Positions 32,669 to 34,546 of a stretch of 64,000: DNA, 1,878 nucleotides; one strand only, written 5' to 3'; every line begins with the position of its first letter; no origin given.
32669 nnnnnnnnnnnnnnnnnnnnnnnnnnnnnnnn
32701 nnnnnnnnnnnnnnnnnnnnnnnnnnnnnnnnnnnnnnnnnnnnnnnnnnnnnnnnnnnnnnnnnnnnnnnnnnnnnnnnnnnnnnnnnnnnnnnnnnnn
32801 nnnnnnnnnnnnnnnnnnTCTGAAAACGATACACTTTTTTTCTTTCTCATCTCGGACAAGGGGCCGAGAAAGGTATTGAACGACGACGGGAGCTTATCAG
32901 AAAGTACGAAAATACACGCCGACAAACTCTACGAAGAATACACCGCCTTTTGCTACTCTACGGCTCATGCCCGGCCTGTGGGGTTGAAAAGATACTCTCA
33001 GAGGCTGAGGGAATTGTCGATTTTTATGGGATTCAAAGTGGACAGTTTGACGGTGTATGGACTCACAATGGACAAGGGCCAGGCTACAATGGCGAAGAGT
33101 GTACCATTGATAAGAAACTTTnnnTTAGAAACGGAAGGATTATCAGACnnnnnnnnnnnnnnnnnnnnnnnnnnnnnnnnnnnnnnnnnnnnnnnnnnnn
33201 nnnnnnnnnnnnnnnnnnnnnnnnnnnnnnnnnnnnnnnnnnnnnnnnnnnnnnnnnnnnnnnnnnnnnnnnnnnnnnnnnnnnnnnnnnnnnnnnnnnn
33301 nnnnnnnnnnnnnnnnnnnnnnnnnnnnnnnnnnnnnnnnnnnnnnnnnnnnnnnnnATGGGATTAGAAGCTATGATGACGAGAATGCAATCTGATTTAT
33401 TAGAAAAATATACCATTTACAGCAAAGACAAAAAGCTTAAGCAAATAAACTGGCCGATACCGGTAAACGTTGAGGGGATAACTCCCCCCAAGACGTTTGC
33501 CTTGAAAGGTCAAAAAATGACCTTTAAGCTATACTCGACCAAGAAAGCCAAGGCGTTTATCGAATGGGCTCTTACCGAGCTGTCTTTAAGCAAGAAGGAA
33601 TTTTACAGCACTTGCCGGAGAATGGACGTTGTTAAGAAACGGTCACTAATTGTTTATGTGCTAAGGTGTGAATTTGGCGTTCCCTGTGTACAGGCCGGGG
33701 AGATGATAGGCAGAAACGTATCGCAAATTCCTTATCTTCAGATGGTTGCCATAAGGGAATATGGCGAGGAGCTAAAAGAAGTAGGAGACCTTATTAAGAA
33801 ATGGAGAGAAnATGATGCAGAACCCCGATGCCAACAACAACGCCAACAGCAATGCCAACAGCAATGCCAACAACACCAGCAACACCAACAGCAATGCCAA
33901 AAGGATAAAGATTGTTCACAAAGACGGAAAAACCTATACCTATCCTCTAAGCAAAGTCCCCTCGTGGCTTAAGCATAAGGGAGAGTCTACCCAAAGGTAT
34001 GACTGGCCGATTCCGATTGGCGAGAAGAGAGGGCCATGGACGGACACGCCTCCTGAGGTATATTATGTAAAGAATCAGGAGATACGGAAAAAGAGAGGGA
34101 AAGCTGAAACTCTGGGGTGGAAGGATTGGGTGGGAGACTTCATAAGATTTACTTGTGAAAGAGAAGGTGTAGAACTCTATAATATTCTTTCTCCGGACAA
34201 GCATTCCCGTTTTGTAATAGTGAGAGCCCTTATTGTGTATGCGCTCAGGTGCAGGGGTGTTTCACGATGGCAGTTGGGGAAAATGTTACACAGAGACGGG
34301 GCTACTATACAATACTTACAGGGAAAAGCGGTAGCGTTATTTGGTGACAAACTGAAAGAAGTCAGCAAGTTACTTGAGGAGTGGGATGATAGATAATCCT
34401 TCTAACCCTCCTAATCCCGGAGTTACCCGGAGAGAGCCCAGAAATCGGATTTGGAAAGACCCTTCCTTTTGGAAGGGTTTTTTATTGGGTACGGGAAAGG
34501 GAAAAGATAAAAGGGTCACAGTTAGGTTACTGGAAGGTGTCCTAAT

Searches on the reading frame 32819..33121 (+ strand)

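Call 56: search_protein_families(library=pfam, proteins=[window:32819-33121:+], max_evalue=10)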
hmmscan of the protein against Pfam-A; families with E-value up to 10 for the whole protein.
window:32819-33121:+ (101 aa): 1 family
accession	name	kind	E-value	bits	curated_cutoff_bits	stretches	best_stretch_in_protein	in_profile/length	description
PF09079.17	Cdc6_C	-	0.17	12.3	25.1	1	28-67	25-63/96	CDC6, C terminal winged helix domain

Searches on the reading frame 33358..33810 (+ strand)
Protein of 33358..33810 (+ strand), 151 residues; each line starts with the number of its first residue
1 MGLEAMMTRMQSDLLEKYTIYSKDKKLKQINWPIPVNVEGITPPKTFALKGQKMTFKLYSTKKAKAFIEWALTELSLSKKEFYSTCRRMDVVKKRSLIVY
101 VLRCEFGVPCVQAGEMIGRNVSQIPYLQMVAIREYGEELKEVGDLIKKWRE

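Call 56: search_protein_families(library=pfam, proteins=[window:33358-33810:+], max_evalue=10)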
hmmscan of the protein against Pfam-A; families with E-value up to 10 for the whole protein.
window:33358-33810:+ (151 aa): 2 families
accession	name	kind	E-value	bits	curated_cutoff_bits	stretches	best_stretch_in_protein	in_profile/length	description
PF08299.17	Bac_DnaA_C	-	0.0097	16.3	31.5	1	74-123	11-61/69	Bacterial dnaA protein helix-turn-helix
PF12845.12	TBD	-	0.21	11.9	27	1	6-34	23-51/56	TBD domain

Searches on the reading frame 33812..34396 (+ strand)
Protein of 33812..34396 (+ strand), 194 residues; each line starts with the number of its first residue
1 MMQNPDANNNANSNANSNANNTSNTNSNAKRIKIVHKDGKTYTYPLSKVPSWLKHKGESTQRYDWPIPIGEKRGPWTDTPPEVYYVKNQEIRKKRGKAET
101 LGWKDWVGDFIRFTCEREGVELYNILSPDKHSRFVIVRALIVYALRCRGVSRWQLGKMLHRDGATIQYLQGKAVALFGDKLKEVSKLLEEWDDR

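Call 9: search_protein_families(library=pfam, proteins=[window:33812-34396:+], max_evalue=0.01)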
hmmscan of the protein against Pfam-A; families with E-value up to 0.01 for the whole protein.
window:33812-34396:+ (194 aa): 0 families

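Call 10: search_protein_families(library=phrogs, proteins=[window:33812-34396:+], max_evalue=0.001)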
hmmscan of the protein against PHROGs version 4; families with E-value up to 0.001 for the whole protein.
window:33812-34396:+ (194 aa): 0 families

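Call 17: find_related_loci(query=window:33812-34396:+, collection=viral_contigs, flank=5000)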
Query window:33812-34396:+ (194 aa) in viral_contigs; peptide patterns used: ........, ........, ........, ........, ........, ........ (x = any residue, [..] = any of these).
21 stretches matched a pattern, but none encodes a relative of the query by tblastn (E <= 1e-3).
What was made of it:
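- Tried and rejected: par2 against IMG/VR: the protein found no relatives there (call 17).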

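Call 41: find_homologous_proteins(query=window:33812-34393:+, max_evalue=0.001)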
Query window:33812-34393:+ (194 aa): 2 proteins with E <= 0.001 among 307 candidates.
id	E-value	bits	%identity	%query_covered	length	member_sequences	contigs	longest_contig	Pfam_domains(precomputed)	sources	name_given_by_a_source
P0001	4.1e-123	426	96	100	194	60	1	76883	-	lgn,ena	-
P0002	1.2e-120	418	92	100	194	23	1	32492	-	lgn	-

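Call 42: find_encoding_contigs(protein=P0001, flank=10000, max_places=10)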
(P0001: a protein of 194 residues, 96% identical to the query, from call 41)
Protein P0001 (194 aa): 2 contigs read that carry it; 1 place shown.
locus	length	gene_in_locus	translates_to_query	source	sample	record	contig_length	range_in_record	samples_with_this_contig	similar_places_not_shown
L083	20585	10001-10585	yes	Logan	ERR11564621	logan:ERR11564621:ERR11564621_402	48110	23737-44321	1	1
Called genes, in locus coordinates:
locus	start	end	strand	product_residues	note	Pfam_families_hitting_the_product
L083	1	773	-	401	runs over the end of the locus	-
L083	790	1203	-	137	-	-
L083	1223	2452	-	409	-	-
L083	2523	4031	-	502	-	-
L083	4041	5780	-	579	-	PF05876:GpA_ATPase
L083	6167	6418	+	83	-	PF12728:HTH_17 (weak)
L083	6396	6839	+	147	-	-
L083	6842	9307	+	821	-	PF09250:Prim-Pol, PF08706:D5_N, PF19263:DUF5906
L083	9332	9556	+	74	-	-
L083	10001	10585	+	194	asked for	-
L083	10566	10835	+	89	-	-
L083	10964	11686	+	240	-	-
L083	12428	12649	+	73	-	-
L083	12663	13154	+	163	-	-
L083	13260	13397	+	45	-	-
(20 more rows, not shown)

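Call 43: find_encoding_contigs(protein=P0002, flank=10000, max_places=10)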
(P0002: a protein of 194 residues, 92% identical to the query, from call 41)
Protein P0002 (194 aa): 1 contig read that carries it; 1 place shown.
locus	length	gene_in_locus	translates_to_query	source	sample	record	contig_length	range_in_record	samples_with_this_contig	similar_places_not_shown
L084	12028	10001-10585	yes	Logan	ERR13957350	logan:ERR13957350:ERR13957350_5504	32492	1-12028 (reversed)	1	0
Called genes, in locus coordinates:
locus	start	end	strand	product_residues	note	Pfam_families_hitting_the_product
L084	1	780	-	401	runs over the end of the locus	-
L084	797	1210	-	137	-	-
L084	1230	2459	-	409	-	-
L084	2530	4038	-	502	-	-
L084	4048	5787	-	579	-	PF05876:GpA_ATPase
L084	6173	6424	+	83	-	PF12728:HTH_17 (weak)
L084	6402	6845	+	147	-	-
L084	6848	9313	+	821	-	PF09250:Prim-Pol, PF08706:D5_N, PF19263:DUF5906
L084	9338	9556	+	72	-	-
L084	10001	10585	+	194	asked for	-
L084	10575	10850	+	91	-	-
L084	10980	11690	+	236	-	-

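Call 44: find_encoding_contigs(protein=window:33812-34396:+, flank=10000, max_places=10)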
Protein window:33812-34396:+ (194 aa): 7 contigs read that carry it; 3 places shown.
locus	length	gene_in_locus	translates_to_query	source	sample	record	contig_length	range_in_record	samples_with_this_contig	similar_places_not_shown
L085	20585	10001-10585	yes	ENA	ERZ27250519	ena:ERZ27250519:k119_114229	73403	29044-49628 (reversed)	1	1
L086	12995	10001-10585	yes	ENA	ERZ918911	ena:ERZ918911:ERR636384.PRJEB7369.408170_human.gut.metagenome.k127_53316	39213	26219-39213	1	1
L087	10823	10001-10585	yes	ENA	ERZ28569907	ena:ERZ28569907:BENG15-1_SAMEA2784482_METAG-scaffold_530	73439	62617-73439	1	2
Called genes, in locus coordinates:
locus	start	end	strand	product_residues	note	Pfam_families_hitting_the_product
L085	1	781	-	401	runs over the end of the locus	-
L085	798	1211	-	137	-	-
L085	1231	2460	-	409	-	-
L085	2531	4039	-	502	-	-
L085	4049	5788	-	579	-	PF05876:GpA_ATPase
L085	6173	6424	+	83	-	PF12728:HTH_17 (weak)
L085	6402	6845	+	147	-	-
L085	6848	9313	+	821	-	PF09250:Prim-Pol, PF08706:D5_N, PF19263:DUF5906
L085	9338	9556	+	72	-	-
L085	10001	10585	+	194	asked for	-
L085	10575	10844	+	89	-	-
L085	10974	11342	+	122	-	-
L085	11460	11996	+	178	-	-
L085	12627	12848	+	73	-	-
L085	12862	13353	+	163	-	-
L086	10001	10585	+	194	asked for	-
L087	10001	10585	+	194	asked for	-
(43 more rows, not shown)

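Call 56: search_protein_families(library=pfam, proteins=[window:33812-34393:+], max_evalue=10)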
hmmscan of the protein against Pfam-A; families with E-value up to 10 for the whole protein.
window:33812-34393:+ (194 aa): 2 families
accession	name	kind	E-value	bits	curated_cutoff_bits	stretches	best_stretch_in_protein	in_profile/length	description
PF08299.17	Bac_DnaA_C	-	0.016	15.7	31.5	1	111-168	5-64/69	Bacterial dnaA protein helix-turn-helix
PF22575.2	Vir1p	-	6.1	4.8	29.5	1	7-33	400-425/922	Virilizer, yeast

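Call 57: search_solved_structures(query=window:33812-34393:+, max_evalue=10)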
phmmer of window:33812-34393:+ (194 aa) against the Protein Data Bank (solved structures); distinct sequences matched with E-value up to 10: 19.
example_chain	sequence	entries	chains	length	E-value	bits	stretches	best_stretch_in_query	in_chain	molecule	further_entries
5ce5_A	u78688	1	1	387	0.063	15.9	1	45-97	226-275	Triacylglycerol lipase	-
2w22_A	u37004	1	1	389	0.063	15.9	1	45-97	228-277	TRIACYLGLYCEROL LIPASE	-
8sk1_A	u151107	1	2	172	0.25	14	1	81-167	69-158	2-amino-4-hydroxy-6-hydroxymethyldihydropteridine diphosphokinase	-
4fmp_A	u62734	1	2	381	0.26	13.9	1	45-96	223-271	Lipase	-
6fza_A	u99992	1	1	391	0.27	13.9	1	45-96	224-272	Lipase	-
6fz8_A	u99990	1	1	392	0.27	13.9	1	45-96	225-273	Lipase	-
4x6u_A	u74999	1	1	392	0.27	13.9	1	45-96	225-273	Lipase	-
6fzd_A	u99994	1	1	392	0.27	13.9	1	45-96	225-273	Lipase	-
6fz7_A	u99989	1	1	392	0.27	13.9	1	45-96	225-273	Lipase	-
6fz1_A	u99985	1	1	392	0.27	13.9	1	45-96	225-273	Lipase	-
6fz9_A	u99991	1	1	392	0.27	13.9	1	45-96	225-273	Lipase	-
4x7b_A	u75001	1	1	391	0.27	13.9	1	45-96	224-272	Lipase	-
6s3j_A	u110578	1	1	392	0.27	13.9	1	45-96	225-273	Lipase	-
6fzc_A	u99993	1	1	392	0.27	13.9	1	45-96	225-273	Lipase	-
4x85_A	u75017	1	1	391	0.27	13.9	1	45-96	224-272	Lipase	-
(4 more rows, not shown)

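Call 70: predict_structure(alignment_id=A2)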
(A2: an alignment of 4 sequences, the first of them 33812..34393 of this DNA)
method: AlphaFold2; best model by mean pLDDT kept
length: 194 residues; sequences in the alignment: 4
mean_pLDDT: 59.3   pTM: 0.50
mean pLDDT of the five models: 59.3, 56.7, 56.4, 56.2, 55.6
residues with pLDDT >= 90: 1; 70-90: 77; 50-70: 29; < 50: 87
segments of 3 or more residues with pLDDT < 50: 1-28, 35-40, 48-50, 55-101
pLDDT, mean of each block of 10 residues (from residue 1): 39 34 38 47 52 44 37 37 40 42 73 89 84 88 79 79 80 68 72 74
secondary structure, 60 per line:
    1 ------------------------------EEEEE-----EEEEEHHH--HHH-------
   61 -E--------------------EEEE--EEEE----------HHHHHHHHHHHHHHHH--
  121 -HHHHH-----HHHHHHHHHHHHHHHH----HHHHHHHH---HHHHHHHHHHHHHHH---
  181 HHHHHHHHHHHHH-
elements in order: E31-35 E41-45 E83-86 E89-92 H103-118 H122-126 H132-147 H152-159 H163-177 H181-193

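Call 72: search_protein_representatives(alignment_id=A2)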
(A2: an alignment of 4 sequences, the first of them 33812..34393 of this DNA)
Query: 4 sequences, 191 profile positions. Proteins with E-value up to 0.001 (for the whole library): 43; up to 1e-10: 8; up to 1e-30: 2. The best 43 are listed.
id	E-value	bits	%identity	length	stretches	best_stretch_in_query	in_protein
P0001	1.3e-118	409.8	-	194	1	1-191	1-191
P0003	1.2e-51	191.4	-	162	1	50-190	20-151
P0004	2.4e-18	82.7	-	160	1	54-190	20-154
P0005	3.6e-17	78.9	-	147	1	59-190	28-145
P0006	3.7e-14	69.1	-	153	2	104-189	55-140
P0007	4.7e-13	65.4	-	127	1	102-189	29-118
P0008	3.8e-12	62.5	-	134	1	102-189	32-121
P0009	3.3e-11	59.4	-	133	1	105-188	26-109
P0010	7.6e-09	51.7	-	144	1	104-187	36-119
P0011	8.8e-09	51.5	-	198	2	105-171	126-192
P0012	9.0e-09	51.5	-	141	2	102-189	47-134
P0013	2.0e-08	50.4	-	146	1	101-187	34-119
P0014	2.7e-07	46.7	-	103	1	106-173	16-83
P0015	1.4e-05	41.1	-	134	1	115-167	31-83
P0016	2.4e-05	40.3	-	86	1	107-178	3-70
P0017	2.4e-05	40.3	-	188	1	97-176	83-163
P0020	4.2e-05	39.5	-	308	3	89-164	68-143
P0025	2.0e-04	37.3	-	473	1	105-165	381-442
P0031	4.7e-04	36.1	-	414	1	94-169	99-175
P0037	7.1e-04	35.5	-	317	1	107-163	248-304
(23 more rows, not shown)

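Call 73: search_protein_families(library=pfam, proteins=[P0003, P0004, P0005, P0006, P0011, P0017, P0020, P0025, P0031, P0037], max_evalue=0.01)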
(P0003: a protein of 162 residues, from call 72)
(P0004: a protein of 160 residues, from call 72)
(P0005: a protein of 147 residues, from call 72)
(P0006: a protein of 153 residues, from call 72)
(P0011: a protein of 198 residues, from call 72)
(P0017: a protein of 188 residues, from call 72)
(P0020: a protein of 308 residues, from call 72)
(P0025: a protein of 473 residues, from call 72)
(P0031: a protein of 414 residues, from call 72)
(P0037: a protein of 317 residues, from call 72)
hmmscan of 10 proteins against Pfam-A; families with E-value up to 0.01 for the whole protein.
P0003 (162 aa): 0 families

P0004 (160 aa): 0 families

P0005 (147 aa): 1 family
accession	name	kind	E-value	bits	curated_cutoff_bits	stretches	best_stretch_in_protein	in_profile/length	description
PF08299.17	Bac_DnaA_C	-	0.0012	19.2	31.5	1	67-120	10-64/69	Bacterial dnaA protein helix-turn-helix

P0006 (153 aa): 1 family
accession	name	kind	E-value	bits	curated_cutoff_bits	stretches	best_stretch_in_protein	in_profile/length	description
PF08299.17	Bac_DnaA_C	-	2.1e-05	24.9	31.5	1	66-114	12-62/69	Bacterial dnaA protein helix-turn-helix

P0011 (198 aa): 3 families
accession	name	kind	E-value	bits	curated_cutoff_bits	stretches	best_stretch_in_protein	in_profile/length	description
PF08299.17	Bac_DnaA_C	-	2.5e-15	56.7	31.5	2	129-186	5-64/69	Bacterial dnaA protein helix-turn-helix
PF13936.12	HTH_38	-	5.5e-10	39.3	27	2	49-76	10-37/44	Helix-turn-helix domain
PF13384.12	HTH_23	-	1.8e-05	24.8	24.6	0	153-195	4-45/50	Homeodomain-like domain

P0017 (188 aa): 2 families
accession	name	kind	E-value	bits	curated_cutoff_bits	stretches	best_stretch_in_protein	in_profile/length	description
PF08299.17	Bac_DnaA_C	-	1.8e-17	63.6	31.5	1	94-157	4-69/69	Bacterial dnaA protein helix-turn-helix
PF13936.12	HTH_38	-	0.00048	20.2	27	1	130-155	17-42/44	Helix-turn-helix domain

P0020 (308 aa): 3 families
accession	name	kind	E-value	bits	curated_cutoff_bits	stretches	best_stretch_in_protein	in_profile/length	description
PF08299.17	Bac_DnaA_C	-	7e-31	106.5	31.5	3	165-224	3-64/69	Bacterial dnaA protein helix-turn-helix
PF13936.12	HTH_38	-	1.4e-15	57.1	27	2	200-228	15-43/44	Helix-turn-helix domain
PF13384.12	HTH_23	-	5.3e-05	23.4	24.6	0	197-228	9-40/50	Homeodomain-like domain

P0025 (473 aa): 6 families
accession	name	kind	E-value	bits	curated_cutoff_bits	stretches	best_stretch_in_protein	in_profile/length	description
PF00308.24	Bac_DnaA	-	2.2e-24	86.9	23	1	127-286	4-159/162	Bacterial DnaA ATPAse domain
PF08299.17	Bac_DnaA_C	-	9.3e-16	58.1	31.5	1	384-447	5-69/69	Bacterial dnaA protein helix-turn-helix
PF01695.23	IstB_IS21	-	4.8e-05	23.4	24.1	1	162-253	96-182/238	IstB-like ATP binding protein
PF13479.12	AAA_24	-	0.00044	20.6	27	1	161-243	5-83/195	AAA domain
PF13936.12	HTH_38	-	0.0013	18.9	27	1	411-442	10-39/44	Helix-turn-helix domain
PF00004.35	AAA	-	0.0078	17.1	21.2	0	162-282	2-123/131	ATPase family associated with various cellular activities (AAA)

P0031 (414 aa): 9 families
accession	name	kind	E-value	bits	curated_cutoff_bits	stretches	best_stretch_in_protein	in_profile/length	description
PF08299.17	Bac_DnaA_C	-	2e-15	57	31.5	1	111-173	3-66/69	Bacterial dnaA protein helix-turn-helix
PF04545.22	Sigma70_r4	-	4.7e-08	32.9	24.1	1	225-267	4-47/50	Sigma-70, region 4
PF13384.12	HTH_23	-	2e-06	27.9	24.6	1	233-262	10-39/50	Homeodomain-like domain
PF13936.12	HTH_38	-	1.5e-05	25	27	1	152-169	20-37/44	Helix-turn-helix domain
PF03118.21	RNA_pol_A_CTD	-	3.9e-05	23.7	23.8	1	12-54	9-51/67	Bacterial RNA polymerase, alpha chain C terminal domain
PF18024.7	HTH_50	-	0.00069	19.7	27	0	140-170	13-41/50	Helix-turn-helix domain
PF11242.13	DUF2774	-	0.0026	18.3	29.2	0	140-173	2-34/63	Protein of unknown function (DUF2774)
PF20306.3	Sp-DndD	-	0.0051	17.4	27.2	0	279-308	18-47/51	Small protein found in certain Dnd DNA modification systems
PF08765.17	Mor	-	0.007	16.8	24.9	0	204-269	39-100/107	Mor transcription activator family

P0037 (317 aa): 2 families
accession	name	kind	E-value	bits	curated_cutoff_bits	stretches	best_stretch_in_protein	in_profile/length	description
PF08299.17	Bac_DnaA_C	-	8e-21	74.3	31.5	1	246-311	2-69/69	Bacterial dnaA protein helix-turn-helix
PF13936.12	HTH_38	-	2.7e-05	24.3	27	1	282-304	15-37/44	Helix-turn-helix domain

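Call 74: fold_search(model_id=the predicted structure, library=pdb)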
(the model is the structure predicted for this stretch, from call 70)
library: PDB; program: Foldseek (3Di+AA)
matches with E <= 10: 118; with E <= 0.001: 0
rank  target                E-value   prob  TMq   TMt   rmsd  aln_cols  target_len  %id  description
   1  3pvp_B                1.1e-02  1.00  0.39  0.75   2.6        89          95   21  Structure of Mycobacterium tuberculosis DnaA-DBD in complex with box2 DNA (released 2011-05-25)
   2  3pvp_A                2.1e-02  1.00  0.39  0.74   2.6        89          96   21  Structure of Mycobacterium tuberculosis DnaA-DBD in complex with box2 DNA (released 2011-05-25)
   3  3r8f_A                3.1e-02  1.00  0.39  0.25   3.9        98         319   22  Replication initiator DnaA bound to AMPPCP and single-stranded DNA (released 2011-09-28)
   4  1j1v_A                5.2e-02  1.00  0.41  0.79   2.0        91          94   15  Crystal structure of DnaA domainIV complexed with DnaAbox DNA (released 2003-04-22)
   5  8btg_B                7.8e-02  1.00  0.40  0.24   1.7        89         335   17  Cryo-EM structure of the bacterial replication origin opening basal unwinding system (released 2024-02-14)
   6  8btg_C                1.2e-01  1.00  0.41  0.24   1.7        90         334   17  Cryo-EM structure of the bacterial replication origin opening basal unwinding system (released 2024-02-14)
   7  8btg_A                1.2e-01  1.00  0.40  0.24   2.0        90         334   16  Cryo-EM structure of the bacterial replication origin opening basal unwinding system (released 2024-02-14)
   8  1l8q                  1.4e-01  1.00  0.42  0.26   3.0        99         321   19  CRYSTAL STRUCTURE OF DNA REPLICATION INITIATION FACTOR (released 2002-09-25)
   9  2hcb_D                1.4e-01  0.99  0.40  0.25   3.8        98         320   18  Structure of AMPPCP-bound DnaA from Aquifex aeolicus (released 2006-07-25)
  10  4l9t_B                8.8e-01  0.14  0.18  0.23   9.2       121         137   13  Crystal structure of MepR F27L mutant from multidrug resistant S. aureus clinical isolate (released 2013-09-11)
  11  8c7e_A                1.6e+00  0.10  0.14  0.18  14.2       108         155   12  Serendipitous cyanase structure from Serratia-like contamination (released 2023-02-22)
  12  1k4w_A                2.0e+00  0.05  0.15  0.13  14.9       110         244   11  X-ray structure of the orphan nuclear receptor ROR beta ligand-binding domain in the active conformation (released 2002-04-09)
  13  8hnp_A                2.1e+00  0.35  0.19  0.26   7.0        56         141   20  Archaeal transcription factor Mutant (released 2023-09-13)
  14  3eco_B                2.3e+00  0.09  0.18  0.25   9.0       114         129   13  Crystal structure of MepR, a transcription regulator of the Staphylococcus aureus multidrug efflux pump MepA (released 2009-02-10)
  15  7nvu_M                2.4e+00  0.15  0.18  0.12   8.6        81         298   15  RNA polymerase II core pre-initiation complex with open promoter DNA (released 2021-05-05)
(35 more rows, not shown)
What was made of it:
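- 33812..34396 (+): par2, 194 aa: N/S-rich N-terminus and a DnaA domain IV-like C-terminal domain (about residues 100-194). AF2 pLDDT 70-89 for residues 101-194 (call 70); Foldseek top 9 hits are DnaA DNA-binding domains, TM (target-normalised) 0.74-0.79 for the isolated domains (call 74); Bac_DnaA_C E = 0.016 (call 56); the profile search reaches a true DnaA, P0025 (calls 72, 73)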

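Call 75: find_encoding_contigs(protein=P0003, flank=6000, max_places=4)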
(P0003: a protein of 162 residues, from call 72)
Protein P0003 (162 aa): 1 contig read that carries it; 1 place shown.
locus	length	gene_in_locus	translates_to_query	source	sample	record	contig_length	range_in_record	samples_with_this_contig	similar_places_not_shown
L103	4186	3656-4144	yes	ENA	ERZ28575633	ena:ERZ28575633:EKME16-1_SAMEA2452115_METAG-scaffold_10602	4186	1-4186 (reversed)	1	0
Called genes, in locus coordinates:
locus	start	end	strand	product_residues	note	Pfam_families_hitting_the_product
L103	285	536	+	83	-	PF12728:HTH_17 (weak)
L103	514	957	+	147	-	-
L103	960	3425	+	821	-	PF09250:Prim-Pol, PF08706:D5_N, PF19263:DUF5906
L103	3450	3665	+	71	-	-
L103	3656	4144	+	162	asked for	-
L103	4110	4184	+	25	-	?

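Call 77: find_encoding_contigs(protein=P0004, flank=6000, max_places=3)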
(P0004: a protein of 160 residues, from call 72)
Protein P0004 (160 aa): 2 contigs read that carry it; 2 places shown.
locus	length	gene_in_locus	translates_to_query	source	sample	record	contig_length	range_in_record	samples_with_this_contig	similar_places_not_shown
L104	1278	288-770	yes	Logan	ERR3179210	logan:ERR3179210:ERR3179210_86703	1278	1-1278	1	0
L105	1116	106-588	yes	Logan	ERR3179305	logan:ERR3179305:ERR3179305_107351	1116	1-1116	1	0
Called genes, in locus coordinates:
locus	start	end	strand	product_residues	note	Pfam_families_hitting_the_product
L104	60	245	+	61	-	-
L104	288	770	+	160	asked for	-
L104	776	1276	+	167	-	?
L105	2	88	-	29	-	?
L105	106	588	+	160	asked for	-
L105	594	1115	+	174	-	?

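Call 78: find_encoding_contigs(protein=P0005, flank=6000, max_places=3)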
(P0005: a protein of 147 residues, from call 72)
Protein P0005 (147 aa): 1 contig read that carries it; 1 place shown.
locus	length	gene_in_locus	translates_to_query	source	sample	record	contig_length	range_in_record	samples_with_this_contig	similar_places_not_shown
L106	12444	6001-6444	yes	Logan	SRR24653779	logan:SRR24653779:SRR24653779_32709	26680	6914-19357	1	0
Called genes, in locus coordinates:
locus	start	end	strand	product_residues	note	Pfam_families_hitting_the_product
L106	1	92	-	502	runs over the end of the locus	-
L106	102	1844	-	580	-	PF05876:GpA_ATPase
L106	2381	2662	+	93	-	PF12728:HTH_17 (weak)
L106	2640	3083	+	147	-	-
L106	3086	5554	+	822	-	PF09250:Prim-Pol, PF08706:D5_N (weak), PF19263:DUF5906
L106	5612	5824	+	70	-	-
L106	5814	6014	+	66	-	-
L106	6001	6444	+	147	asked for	-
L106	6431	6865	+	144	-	PF08299:Bac_DnaA_C (weak)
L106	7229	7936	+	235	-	-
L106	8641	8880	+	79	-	-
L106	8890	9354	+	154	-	-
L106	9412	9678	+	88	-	-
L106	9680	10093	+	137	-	-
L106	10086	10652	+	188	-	-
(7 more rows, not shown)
